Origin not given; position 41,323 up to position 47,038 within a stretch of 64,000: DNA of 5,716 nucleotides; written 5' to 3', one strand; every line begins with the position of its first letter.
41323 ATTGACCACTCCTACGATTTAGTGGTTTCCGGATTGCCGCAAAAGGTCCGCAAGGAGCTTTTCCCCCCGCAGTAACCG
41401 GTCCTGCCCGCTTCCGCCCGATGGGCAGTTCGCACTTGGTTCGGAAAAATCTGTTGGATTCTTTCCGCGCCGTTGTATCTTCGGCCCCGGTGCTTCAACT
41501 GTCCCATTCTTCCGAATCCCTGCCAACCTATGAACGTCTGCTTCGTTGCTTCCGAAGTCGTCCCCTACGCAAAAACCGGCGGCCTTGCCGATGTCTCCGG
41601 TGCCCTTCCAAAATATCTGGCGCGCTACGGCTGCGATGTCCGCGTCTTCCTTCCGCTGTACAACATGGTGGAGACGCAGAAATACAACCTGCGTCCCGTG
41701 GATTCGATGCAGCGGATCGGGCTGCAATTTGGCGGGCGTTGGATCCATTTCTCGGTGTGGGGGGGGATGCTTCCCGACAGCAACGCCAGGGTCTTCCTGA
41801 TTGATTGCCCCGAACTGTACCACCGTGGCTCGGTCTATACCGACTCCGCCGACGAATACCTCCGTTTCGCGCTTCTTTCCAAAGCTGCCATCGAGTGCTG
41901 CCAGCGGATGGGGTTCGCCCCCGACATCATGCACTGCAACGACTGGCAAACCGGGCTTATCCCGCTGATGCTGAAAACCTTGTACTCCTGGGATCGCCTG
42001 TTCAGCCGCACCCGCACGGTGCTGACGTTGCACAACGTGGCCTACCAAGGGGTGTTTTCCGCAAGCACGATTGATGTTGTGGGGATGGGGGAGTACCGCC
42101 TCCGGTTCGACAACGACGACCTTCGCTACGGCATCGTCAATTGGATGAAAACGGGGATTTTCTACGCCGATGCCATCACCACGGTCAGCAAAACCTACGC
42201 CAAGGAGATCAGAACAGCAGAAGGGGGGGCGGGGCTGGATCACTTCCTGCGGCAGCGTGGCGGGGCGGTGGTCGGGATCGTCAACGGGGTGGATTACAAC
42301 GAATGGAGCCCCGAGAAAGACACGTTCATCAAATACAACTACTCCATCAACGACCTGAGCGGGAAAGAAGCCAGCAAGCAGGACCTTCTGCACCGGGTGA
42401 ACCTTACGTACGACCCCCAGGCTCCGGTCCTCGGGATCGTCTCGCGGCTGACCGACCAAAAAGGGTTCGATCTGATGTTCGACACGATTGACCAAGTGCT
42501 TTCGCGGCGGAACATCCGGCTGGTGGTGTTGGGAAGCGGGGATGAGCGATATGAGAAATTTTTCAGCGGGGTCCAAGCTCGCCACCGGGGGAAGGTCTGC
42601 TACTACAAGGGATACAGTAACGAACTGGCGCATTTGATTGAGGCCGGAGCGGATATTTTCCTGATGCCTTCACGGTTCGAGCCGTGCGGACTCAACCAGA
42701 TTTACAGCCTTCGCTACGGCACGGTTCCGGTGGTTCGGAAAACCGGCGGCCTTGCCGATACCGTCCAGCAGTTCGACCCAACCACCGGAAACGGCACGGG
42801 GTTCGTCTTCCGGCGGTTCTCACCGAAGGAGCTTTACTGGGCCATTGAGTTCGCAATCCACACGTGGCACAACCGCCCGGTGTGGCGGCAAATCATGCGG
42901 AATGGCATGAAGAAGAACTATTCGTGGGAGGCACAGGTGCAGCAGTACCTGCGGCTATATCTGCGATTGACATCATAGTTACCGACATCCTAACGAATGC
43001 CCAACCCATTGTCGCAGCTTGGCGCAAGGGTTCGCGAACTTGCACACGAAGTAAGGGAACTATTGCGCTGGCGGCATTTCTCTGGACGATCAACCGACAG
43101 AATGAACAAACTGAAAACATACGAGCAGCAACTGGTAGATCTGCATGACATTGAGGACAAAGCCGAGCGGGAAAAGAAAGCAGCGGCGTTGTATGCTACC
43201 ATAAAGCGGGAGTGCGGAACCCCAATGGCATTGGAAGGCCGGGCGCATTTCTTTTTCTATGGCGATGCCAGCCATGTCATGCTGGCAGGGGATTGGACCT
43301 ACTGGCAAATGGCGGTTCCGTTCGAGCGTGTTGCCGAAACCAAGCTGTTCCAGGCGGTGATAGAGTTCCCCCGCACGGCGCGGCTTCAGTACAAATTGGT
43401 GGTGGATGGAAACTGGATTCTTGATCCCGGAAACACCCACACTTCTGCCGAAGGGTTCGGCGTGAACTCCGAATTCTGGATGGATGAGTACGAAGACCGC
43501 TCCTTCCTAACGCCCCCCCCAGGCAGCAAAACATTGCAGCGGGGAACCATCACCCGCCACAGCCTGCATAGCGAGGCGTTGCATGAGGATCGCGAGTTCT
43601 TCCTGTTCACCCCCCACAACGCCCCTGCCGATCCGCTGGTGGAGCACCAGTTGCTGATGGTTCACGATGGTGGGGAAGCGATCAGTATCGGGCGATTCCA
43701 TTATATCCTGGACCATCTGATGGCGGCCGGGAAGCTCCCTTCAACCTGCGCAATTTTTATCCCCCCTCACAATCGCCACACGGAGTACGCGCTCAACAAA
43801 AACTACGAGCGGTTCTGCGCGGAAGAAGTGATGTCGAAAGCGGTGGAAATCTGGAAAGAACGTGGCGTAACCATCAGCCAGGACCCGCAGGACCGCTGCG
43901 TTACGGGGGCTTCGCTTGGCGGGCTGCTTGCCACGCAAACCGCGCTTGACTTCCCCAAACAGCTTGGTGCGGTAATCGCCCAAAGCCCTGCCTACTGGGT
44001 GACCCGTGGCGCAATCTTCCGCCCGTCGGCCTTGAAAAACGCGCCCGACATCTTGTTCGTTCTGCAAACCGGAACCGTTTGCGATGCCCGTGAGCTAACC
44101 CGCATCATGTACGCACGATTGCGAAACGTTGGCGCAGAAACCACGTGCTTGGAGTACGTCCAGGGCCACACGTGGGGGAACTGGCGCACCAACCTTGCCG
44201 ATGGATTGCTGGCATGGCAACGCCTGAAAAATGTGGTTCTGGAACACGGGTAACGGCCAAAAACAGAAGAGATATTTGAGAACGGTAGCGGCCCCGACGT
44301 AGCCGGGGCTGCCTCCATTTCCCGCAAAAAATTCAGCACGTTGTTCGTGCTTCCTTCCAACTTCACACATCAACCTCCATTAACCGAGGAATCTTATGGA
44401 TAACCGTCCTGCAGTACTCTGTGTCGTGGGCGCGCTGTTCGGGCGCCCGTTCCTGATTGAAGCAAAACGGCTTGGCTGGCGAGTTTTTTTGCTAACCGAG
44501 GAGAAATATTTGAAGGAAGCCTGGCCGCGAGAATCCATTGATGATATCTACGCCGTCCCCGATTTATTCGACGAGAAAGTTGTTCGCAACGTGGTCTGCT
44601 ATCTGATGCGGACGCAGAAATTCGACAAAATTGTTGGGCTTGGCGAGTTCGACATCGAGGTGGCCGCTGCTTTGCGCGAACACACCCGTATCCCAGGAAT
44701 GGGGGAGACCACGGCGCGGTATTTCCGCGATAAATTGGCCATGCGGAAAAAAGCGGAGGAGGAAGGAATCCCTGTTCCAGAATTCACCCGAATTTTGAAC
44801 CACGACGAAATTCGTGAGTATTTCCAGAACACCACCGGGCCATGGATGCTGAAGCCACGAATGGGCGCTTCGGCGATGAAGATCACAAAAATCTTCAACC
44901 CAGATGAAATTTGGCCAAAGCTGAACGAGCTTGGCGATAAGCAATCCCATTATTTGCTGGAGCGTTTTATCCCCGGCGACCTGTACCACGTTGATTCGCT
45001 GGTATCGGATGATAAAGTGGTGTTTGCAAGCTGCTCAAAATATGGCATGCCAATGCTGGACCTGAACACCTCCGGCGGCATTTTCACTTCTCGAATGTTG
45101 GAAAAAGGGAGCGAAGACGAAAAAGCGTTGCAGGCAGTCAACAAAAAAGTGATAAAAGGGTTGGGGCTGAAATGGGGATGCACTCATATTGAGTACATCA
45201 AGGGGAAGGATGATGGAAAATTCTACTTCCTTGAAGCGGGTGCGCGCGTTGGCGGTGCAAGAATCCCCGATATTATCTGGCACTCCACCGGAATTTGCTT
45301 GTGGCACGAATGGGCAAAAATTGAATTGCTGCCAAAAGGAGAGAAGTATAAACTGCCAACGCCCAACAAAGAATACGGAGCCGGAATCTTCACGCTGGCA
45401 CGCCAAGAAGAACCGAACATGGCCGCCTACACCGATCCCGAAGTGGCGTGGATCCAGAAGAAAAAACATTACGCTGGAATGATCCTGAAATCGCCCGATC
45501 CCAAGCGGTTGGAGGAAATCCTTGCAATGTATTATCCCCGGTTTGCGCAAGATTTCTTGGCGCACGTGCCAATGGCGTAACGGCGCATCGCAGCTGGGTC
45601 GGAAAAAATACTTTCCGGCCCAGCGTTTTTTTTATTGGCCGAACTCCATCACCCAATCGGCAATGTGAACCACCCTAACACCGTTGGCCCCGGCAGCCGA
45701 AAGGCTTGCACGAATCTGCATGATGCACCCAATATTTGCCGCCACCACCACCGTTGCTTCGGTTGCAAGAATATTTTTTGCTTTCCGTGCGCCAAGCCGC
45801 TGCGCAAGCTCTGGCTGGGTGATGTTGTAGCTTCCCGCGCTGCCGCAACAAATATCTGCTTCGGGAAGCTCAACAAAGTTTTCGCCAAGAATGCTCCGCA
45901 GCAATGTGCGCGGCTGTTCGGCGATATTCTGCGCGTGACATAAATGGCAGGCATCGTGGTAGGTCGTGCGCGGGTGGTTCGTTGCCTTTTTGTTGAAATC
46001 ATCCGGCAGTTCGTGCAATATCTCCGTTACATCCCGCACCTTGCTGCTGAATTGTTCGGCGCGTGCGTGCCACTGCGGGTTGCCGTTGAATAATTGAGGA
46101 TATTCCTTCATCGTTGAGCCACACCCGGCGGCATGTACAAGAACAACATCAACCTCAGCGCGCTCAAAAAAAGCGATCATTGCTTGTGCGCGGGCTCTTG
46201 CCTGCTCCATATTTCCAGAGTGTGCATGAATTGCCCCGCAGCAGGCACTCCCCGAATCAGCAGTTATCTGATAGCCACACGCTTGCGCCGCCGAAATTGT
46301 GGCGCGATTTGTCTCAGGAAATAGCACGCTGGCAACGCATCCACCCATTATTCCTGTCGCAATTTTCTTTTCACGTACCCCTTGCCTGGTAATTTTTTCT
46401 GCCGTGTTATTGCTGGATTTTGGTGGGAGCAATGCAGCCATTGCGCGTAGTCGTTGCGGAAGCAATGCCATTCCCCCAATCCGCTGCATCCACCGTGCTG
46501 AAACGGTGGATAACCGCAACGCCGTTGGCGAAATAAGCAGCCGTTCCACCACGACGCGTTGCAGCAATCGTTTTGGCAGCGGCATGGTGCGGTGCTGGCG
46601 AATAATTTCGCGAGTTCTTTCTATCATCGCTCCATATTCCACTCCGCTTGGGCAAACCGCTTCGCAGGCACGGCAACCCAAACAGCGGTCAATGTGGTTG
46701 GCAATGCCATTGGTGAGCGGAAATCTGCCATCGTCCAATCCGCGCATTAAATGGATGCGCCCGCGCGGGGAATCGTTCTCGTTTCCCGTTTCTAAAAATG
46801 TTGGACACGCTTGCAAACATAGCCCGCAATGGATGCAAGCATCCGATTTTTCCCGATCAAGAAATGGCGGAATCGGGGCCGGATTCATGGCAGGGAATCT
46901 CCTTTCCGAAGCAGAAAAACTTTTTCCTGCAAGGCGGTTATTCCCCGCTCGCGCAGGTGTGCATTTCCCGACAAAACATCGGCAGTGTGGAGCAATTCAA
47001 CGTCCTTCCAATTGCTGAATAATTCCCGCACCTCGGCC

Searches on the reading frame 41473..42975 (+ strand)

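Call 72: search_protein_families(library=ncbifam, proteins=[window:41473-42975:+], max_evalue=0.00001)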
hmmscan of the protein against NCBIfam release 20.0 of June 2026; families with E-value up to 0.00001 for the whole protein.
window:41473-42975:+ (501 aa): 18 families
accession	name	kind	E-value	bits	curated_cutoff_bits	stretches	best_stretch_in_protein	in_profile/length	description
NF001903.0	PRK00654.2-2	equivalog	9.1e-163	542.3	616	1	20-497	1-476/482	glycogen synthase GlgA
TIGR02095.1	glgA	subfamily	6.3e-162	539.5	328.45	1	20-498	1-476/477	glycogen/starch synthase, ADP-glucose type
NF001898.0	PRK00654.1-1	equivalog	3.2e-156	520.7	603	1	20-500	1-476/477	glycogen synthase GlgA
NF001899.0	PRK00654.1-2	equivalog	1e-142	475.9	459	1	20-500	1-476/478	glycogen synthase GlgA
NF001900.0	PRK00654.1-3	equivalog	5.7e-124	414.2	509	1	20-498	1-453/481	glycogen synthase GlgA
NF010699.0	PRK14099.1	equivalog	1.5e-118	396.4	762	1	19-499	3-479/485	glycogen synthase GlgA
NF001905.0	PRK00654.2-4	subfamily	1.1e-116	390.3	560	1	20-497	1-484/489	glycogen synthase GlgA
NF001906.0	PRK00654.2-5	equivalog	3.3e-111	372.6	870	1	19-497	5-481/485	glycogen synthase GlgA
NF001901.0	PRK00654.1-5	equivalog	7.7e-106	354.5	649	1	20-499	24-491/502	glycogen synthase GlgA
NF010698.0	PRK14098.1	equivalog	8.2e-100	334.7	754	1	20-499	6-486/489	starch synthase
NF001902.0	PRK00654.2-1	equivalog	8.8e-100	334.6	845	1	20-497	1-487/492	glycogen synthase GlgA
NF001904.0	PRK00654.2-3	equivalog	9.7e-65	219.1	577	1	20-498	1-473/475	glycogen synthase GlgA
NF046085.1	XrtY_assoc_Gly1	equivalog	1.7e-10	40.3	400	1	322-499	214-384/387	XrtY-associated glycosyltransferase XYAG1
NF038295.1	EPS_HpsP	equivalog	1.2e-09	37.7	550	1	302-498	192-386/388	hormogonium polysaccharide biosynthesis glycosyltransferase HpsP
TIGR03999.1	thiol_BshA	equivalog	1.2e-09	37.6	273.7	1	307-499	189-373/375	N-acetyl-alpha-D-glucosaminyl L-malate synthase BshA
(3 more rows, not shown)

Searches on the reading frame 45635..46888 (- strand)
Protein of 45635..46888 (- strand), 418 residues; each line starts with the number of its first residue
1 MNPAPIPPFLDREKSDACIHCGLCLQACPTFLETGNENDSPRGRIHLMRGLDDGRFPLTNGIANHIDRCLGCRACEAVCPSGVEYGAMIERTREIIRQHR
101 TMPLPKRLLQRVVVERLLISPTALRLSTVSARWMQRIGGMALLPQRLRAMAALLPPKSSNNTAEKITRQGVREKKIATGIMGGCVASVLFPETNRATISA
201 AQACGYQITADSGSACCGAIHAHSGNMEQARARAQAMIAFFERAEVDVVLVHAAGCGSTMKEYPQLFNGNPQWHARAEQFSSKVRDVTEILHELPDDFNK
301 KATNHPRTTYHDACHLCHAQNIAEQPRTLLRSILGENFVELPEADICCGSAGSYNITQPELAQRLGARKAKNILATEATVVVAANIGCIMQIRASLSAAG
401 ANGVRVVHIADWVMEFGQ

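Call 72: search_protein_families(library=ncbifam, proteins=[window:45635-46888:-], max_evalue=0.00001)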
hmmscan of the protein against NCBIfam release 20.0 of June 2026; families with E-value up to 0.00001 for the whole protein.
window:45635-46888:- (418 aa): 16 families
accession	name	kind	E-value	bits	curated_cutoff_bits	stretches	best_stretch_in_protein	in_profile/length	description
NF008434.0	PRK11274.1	equivalog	7e-85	285.4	333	1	17-397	24-393/409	glycolate oxidase subunit GlcF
NF045670.1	quin_L_LdhH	equivalog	3.2e-71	240.6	800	1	17-412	305-704/706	L-lactate dehydrogenase (quinone) large subunit LdhH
NF004898.0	PRK06259.1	equivalog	2.5e-49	168.2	385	1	16-411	134-482/488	fumarate reductase (CoM/CoB) subunit TfrB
NF008369.0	PRK11168.1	equivalog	6.6e-39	133.9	278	1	12-399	7-387/401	anaerobic glycerol-3-phosphate dehydrogenase subunit C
TIGR03379.1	glycerol3P_GlpC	equivalog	8.2e-21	74.2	279.9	1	15-401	4-386/397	anaerobic glycerol-3-phosphate dehydrogenase subunit GlpC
NF045796.1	DsrK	equivalog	4.8e-14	51.8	400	1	220-361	236-382/453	sulfate reduction electron transfer complex DsrMKJOP subunit DsrK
NF045663.1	diclust_near_Sec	equivalog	1.4e-12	46.6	530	1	215-374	458-604/759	pyridine nucleotide-disulfide oxidoreductase/dicluster-binding protein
NF045724.1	ferredox_TmcB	equivalog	3.6e-11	42.3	735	1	15-103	40-135/430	electron transfer complex ferredoxin TmcB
NF009226.0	PRK12576.1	equivalog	4.1e-10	39.5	344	1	15-100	153-241/317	succinate dehydrogenase/fumarate reductase iron-sulfur subunit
NF045711.1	sulf_resp_HmcF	equivalog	5.4e-10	38.6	750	0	283-393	312-426/457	sulfate respiration complex iron-sulfur protein HmcF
TIGR03288.1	CoB_CoM_SS_B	equivalog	3.8e-07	29.7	345.15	1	183-392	7-237/290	CoB--CoM heterodisulfide reductase subunit B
NF049975.1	2HglutDHaseYdiJ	equivalog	7.7e-07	27.3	1350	0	62-392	665-999/1018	D-2-hydroxyglutarate dehydrogenase YdiJ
NF004616.0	PRK05950.1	subfamily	8.8e-07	28.3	228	1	15-98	146-235/238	succinate dehydrogenase iron-sulfur subunit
NF041837.1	rnfC_Methano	equivalog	1.2e-06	27.7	650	1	12-97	354-427/438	Rnf electron transport complex subunit RnfC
TIGR01971.1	NuoI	subfamily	1.7e-06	27.7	113.05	0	66-82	41-57/121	NADH-quinone oxidoreductase, chain I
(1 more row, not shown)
